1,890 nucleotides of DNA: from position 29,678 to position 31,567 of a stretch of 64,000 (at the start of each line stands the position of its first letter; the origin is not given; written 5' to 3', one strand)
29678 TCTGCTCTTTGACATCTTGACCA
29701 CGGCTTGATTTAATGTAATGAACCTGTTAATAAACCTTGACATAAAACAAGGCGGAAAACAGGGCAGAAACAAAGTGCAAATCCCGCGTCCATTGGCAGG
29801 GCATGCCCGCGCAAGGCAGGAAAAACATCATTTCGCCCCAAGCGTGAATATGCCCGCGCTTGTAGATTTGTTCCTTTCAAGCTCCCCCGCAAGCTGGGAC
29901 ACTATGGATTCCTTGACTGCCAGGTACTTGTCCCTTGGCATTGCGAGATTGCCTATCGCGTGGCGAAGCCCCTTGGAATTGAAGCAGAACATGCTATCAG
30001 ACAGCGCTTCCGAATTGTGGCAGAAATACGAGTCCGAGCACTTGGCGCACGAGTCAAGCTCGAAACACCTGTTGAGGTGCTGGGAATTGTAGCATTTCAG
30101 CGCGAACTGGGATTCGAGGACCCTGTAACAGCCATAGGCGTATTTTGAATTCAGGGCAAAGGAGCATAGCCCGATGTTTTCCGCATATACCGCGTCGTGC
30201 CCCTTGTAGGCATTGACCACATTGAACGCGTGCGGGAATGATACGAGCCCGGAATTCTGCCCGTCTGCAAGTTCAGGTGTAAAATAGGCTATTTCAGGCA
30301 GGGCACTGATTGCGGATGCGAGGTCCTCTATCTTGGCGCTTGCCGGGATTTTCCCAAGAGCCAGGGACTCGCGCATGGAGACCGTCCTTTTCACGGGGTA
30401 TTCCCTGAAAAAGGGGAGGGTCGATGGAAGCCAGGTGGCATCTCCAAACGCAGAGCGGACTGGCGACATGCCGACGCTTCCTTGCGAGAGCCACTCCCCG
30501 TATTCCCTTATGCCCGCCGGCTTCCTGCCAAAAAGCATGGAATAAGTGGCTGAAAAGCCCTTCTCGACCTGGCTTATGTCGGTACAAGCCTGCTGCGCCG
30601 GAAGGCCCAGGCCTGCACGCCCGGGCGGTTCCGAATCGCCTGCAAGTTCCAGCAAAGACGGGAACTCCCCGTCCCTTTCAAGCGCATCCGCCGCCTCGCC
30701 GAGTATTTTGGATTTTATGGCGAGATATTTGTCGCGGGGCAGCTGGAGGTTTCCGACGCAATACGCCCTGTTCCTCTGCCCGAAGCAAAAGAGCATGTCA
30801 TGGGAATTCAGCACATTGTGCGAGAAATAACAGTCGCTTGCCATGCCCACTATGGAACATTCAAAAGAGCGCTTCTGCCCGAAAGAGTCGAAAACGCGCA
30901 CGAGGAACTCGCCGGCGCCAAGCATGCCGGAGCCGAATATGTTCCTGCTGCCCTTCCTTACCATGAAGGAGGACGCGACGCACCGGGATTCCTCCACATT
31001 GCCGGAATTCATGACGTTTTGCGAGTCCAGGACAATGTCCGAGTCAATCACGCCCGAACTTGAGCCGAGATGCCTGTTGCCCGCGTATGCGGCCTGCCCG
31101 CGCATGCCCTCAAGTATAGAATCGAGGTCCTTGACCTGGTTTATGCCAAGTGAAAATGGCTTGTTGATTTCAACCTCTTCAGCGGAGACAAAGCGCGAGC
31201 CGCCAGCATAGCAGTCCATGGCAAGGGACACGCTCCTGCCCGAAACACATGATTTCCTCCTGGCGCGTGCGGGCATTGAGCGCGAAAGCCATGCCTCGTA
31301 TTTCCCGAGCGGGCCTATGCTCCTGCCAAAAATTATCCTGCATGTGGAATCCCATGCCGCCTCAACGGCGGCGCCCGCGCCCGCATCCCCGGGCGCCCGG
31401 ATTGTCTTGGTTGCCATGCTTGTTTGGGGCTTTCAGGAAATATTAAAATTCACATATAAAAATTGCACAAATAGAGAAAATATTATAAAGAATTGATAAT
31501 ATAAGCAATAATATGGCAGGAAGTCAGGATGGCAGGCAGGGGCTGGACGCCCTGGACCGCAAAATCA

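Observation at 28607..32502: Candidate undescribed two-gene module: internally duplicated Cys-ladder beta-solenoid-like protein plus coiled-coil partner, under a divergent tandem-Lrp regulator next to the R-M island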

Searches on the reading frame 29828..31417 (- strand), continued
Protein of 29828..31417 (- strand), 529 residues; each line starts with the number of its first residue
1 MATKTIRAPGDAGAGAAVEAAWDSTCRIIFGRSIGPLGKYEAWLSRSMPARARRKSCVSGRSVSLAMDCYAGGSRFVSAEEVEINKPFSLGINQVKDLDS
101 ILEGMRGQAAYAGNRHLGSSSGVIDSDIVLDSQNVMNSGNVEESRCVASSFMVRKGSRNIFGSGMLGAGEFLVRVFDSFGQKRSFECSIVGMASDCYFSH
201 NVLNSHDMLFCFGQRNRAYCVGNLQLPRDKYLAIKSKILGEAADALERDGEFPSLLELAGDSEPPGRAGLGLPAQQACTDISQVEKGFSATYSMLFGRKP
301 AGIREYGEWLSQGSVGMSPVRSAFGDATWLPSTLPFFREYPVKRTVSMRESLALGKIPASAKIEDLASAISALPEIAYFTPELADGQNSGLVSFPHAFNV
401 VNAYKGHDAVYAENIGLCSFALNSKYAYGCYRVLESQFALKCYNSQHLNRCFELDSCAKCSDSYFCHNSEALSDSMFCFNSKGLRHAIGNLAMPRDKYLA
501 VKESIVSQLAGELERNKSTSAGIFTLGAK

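Call 48: search_protein_families(library=ncbifam, proteins=[L037:17689-19647:-, L074:20803-21519:-, L020:10454-11866:+, L074:14132-15154:+], max_evalue=0.001)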
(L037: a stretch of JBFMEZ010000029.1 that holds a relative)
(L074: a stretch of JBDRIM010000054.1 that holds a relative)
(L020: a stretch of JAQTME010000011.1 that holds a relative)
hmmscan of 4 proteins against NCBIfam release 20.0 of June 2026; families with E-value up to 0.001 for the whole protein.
L037:17689-19647:- (652 aa): 7 families
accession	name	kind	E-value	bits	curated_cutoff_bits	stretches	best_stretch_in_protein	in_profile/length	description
NF053655.1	CedD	equivalog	1.2e-09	37.4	600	1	214-300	210-294/527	DNA-translocating ATPase CedD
TIGR02759.1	TraD_Ftype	equivalog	5.5e-07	28.7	521.35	1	224-273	175-221/566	type IV conjugative transfer system coupling protein TraD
NF045973.1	conju_CD1115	equivalog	5.7e-06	25.5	250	1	222-275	21-70/442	VirD4-like conjugal transfer protein, CD1115 family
NF042943.1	HerA_antiphage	equivalog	8.4e-06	24.6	800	0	225-280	156-207/566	anti-phage-associated helicase HerA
NF045971.1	conju_CD1110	equivalog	3.3e-05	22.4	325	0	227-273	417-461/752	VirB4-like conjugal transfer ATPase, CD1110 family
NF045975.1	VirB4_plasma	equivalog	0.00011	20.1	590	1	229-290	519-582/894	Mbov_0397 family ICE element conjugal transfer ATPase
TIGR03925.1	T7SS_EccC_b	equivalog_domain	0.00021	19.7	346.55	1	222-281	358-418/564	type VII secretion protein EccCb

L074:20803-21519:- (238 aa): 0 families

L020:10454-11866:+ (470 aa): 21 families
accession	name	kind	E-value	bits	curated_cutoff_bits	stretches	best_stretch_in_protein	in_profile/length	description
NF004170.0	PRK05638.1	equivalog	5.7e-12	44.9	421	1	4-306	62-358/442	threonine synthase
NF005035.0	PRK06450.1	equivalog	1.8e-08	33.6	301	1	33-304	75-335/338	threonine synthase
NF005680.0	PRK07476.1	equivalog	1.5e-07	30.7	413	1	5-260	20-265/326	hydroxyectoine utilization dehydratase EutB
NF006390.0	PRK08639.1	equivalog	5.5e-07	28.9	421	1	6-301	23-312/418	threonine ammonia-lyase IlvA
TIGR01136.1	cysKM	subfamily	8.2e-07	28.7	344.15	1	5-75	4-78/299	cysteine synthase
TIGR02079.1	THD1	equivalog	1e-06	27.8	440.55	1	6-313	14-318/410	threonine ammonia-lyase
NF004996.0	PRK06381.1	equivalog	1.2e-06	27.8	266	1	7-206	14-207/319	threonine synthase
NF004771.0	PRK06110.1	equivalog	1.3e-06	27.8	317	1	6-87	19-99/323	threonine dehydratase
NF008735.0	PRK11761.1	equivalog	1.5e-06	27.7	413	1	6-75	10-84/296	cysteine synthase CysM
NF007989.0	PRK10717.1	equivalog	1.4e-05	24.4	387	1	5-76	11-87/334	cysteine synthase A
TIGR01127.1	ilvA_1Cterm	equivalog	2e-05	23.7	378.75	1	9-321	1-302/380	threonine ammonia-lyase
TIGR01139.1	cysK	equivalog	2.1e-05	23.9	350.95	1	5-76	4-79/298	cysteine synthase A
TIGR01138.1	cysM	equivalog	3e-05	23.7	394.2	1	6-75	6-80/290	cysteine synthase B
NF006050.0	PRK08197.1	equivalog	4.1e-05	22.5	303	0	7-75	79-149/406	threonine synthase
TIGR02991.1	ectoine_eutB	equivalog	5.9e-05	22.2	413.35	1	5-207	16-203/317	hydroxyectoine utilization dehydratase EutB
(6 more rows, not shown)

L074:14132-15154:+ (340 aa): 3 families
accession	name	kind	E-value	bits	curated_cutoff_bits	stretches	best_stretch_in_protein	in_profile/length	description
NF004170.0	PRK05638.1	equivalog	6.4e-08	31.6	421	1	48-336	80-354/442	threonine synthase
NF004996.0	PRK06381.1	equivalog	2.1e-07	30.3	266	1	46-204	29-178/319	threonine synthase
NF006205.0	PRK08329.1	equivalog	6.2e-05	22.1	358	1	27-209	56-221/347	threonine synthase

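Call 72: search_dna_similar(query=window:29828-31417:-, collection=plasmids, mode=protein, max_evalue=0.001, max_rows=10)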
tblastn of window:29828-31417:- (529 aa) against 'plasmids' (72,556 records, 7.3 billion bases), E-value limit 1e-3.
No match.

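Call 73: search_dna_similar(query=window:29828-31417:-, collection=phages, mode=protein, max_evalue=0.001, max_rows=10)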
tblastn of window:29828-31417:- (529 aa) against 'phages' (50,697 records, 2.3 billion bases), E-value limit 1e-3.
No match.

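Call 85: search_protein_families(library=pfam, alignment_id=A4, max_evalue=0.0001)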
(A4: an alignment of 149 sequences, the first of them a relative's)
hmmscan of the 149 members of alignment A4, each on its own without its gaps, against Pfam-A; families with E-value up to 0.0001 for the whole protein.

A. member 1, L005:8836-9828:- (330 aa): 5 families
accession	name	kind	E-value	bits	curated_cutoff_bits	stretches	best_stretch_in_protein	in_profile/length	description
PF13412.12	HTH_24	-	1.5e-23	82.5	21.9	2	13-60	1-48/48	Winged helix-turn-helix DNA-binding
PF13404.12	HTH_AsnC-type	-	3.6e-22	78.3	27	2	181-222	1-42/42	AsnC-type helix-turn-helix domain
PF12840.13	HTH_20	-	1.3e-06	28.7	27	0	20-59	9-48/51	Helix-turn-helix domain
PF12802.13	MarR_2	-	1.6e-05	25.4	27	0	29-59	19-50/61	MarR family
PF01037.27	AsnC_trans_reg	-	1.9e-05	24.9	25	0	86-130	6-51/73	Lrp/AsnC ligand binding domain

B. families by the number of members that match (of 149 scanned): 117 families (the first 25 are shown)
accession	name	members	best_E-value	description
PF13412.12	HTH_24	21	9.2e-28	Winged helix-turn-helix DNA-binding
PF01935.23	DUF87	18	2.2e-12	Helicase HerA, central domain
PF10412.15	TrwB_AAD_bind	18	1.1e-10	Type IV secretion-system coupling protein DNA-binding domain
PF04967.18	HTH_10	17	2.9e-20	HTH DNA binding domain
PF13404.12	HTH_AsnC-type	16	1.5e-26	AsnC-type helix-turn-helix domain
PF01047.28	MarR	14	3.1e-10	MarR family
PF12802.13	MarR_2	12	1.4e-14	MarR family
PF12840.13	HTH_20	11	3.8e-12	Helix-turn-helix domain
PF01580.24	FtsK_SpoIIIE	11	6.5e-07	FtsK/SpoIIIE family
PF01037.27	AsnC_trans_reg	8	6.3e-08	Lrp/AsnC ligand binding domain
PF01978.25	TrmB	5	1.3e-15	Sugar-specific transcriptional regulator TrmB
PF22451.2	NirdL-like_HTH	5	4.1e-08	Siroheme decarboxylase NirDL-like HTH domain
PF01022.26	HTH_5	5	4.4e-06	Bacterial regulatory protein, arsR family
PF08279.18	HTH_11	4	1.3e-06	HTH domain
PF02511.20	Thy1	3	1.1e-68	Thymidylate synthase complementing protein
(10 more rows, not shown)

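Call 86: list_cluster_members(proteins=[P0001, P0268])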
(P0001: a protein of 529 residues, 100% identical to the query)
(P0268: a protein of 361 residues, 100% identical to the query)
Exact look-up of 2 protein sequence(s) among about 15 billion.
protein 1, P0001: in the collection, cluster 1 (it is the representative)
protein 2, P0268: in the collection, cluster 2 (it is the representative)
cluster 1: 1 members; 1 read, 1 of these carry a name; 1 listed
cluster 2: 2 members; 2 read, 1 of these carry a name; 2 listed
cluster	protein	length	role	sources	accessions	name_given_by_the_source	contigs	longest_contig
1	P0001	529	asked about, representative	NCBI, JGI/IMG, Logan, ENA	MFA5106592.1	MAG: hypothetical protein WC506_06565 [Candidatus Micrarchaeia archaeon]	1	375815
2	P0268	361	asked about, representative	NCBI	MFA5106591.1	MAG: hypothetical protein WC506_06560 [Candidatus Micrarchaeia archaeon]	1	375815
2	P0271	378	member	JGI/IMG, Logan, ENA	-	-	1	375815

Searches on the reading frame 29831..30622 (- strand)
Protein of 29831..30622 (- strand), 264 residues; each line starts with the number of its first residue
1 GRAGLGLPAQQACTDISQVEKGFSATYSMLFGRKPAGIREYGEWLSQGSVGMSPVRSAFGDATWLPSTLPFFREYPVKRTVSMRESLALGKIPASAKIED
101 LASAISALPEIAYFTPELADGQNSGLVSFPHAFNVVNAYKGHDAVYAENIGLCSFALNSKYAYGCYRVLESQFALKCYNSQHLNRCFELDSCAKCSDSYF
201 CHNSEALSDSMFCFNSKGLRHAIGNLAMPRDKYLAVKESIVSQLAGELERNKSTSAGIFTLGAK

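Call 59: predict_structure(alignment_id=A3)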
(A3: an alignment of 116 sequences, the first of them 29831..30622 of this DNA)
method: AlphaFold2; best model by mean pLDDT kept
length: 264 residues; sequences in the alignment: 116
mean_pLDDT: 89.9   pTM: 0.88
mean pLDDT of the five models: 89.9, 87.3, 86.3, 85.3, 84.8
residues with pLDDT >= 90: 175; 70-90: 76; 50-70: 11; < 50: 2
segments of 3 or more residues with pLDDT < 50: none
pLDDT, mean of each block of 10 residues (from residue 1): 79 95 97 97 93 94 93 93 95 90 94 95 97 97 96 92 88 80 80 82 76 67 90 96 97 91 70
secondary structure, 60 per line:
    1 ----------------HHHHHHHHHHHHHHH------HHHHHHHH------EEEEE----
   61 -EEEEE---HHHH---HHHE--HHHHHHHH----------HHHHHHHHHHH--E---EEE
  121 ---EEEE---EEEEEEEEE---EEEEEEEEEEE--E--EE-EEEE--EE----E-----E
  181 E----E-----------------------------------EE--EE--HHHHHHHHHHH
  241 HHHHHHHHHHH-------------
elements in order: H17-31 H38-45 E52-56 E62-66 H70-73 H83-90 H101-111 E118-120 E124-127 E131-139 E143-153 E162-165 H230-251

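Call 61: fold_search(model_id=the predicted structure, library=pdb)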
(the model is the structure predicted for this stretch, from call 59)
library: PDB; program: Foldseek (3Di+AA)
matches with E <= 10: 130; with E <= 0.001: 0
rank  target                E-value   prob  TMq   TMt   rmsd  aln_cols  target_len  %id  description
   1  8iuf_G3               1.1e-01  0.07  0.13  0.13  12.4       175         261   10  Cryo-EM structure of Euglena gracilis super-complex I+III2+IV, composite (released 2024-02-28)
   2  4ihh_E                1.9e-01  0.04  0.10  0.09  18.0       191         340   12  Chasing Acyl Carrier Protein Through a Catalytic Cycle of Lipid A Production (released 2013-11-13)
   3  8iuf_G2               2.9e-01  0.08  0.16  0.17  12.3       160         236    9  Cryo-EM structure of Euglena gracilis super-complex I+III2+IV, composite (released 2024-02-28)
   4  6p83_C                2.9e-01  0.02  0.10  0.08  15.8       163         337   11  E.coli LpxD in complex with compound 1o (released 2019-08-28)
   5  7bw9_B                5.1e-01  0.02  0.08  0.08  14.1       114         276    7  Crystal structure of Serine acetyltransferase isoform 3 in complex with cysteine from Entamoeba histolytica (released 2021-04-14)
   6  1thj_A                6.5e-01  0.02  0.09  0.11  12.4       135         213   10  CARBONIC ANHYDRASE FROM METHANOSARCINA (released 1996-10-14)
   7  2noq_F                6.9e-01  0.05  0.10  0.16  20.7       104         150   13  Structure of ribosome-bound cricket paralysis virus IRES RNA (released 2006-11-21)
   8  8uu5_g                7.9e-01  0.05  0.10  0.16  19.7        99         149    9  Cryo-EM structure of the Listeria innocua 70S ribosome (head-swiveled) in complex with pe/E-tRNA (structure I-B) (released 2024-02-28)
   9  8e73_G2               8.9e-01  0.03  0.12  0.12  12.4       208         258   10  Vigna radiata supercomplex I+III2 (full bridge) (released 2023-01-11)
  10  6p83_B                1.0e+00  0.02  0.10  0.08  15.7       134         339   11  E.coli LpxD in complex with compound 1o (released 2019-08-28)
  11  3dj4                  1.1e+00  0.03  0.13  0.09   9.1       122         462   11  Crystal Structure of GlmU from Mycobacterium tuberculosis in complex with URIDINE-DIPHOSPHATE-N-ACETYLGLUCOSAMINE. (released 2009-05-19)
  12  4ihf_D                1.3e+00  0.02  0.10  0.08  16.0       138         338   12  Chasing Acyl Carrier Protein Through a Catalytic Cycle of Lipid A Production (released 2013-11-13)
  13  4isx_B                1.4e+00  0.01  0.10  0.11  14.9       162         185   10  The crystal structure of maltose o-acetyltransferase from clostridium difficile 630 in complex with acetyl-coa (released 2013-01-30)
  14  4ac3                  1.4e+00  0.03  0.16  0.11  11.9       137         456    9  S.pneumoniae GlmU in complex with an antibacterial inhibitor (released 2012-02-15)
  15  9b7j_M                1.4e+00  0.03  0.13  0.19  12.0       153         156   10  Cryo-EM structure of human dynactin complex bound to Chlamydia effector Dre1 (released 2025-04-16)
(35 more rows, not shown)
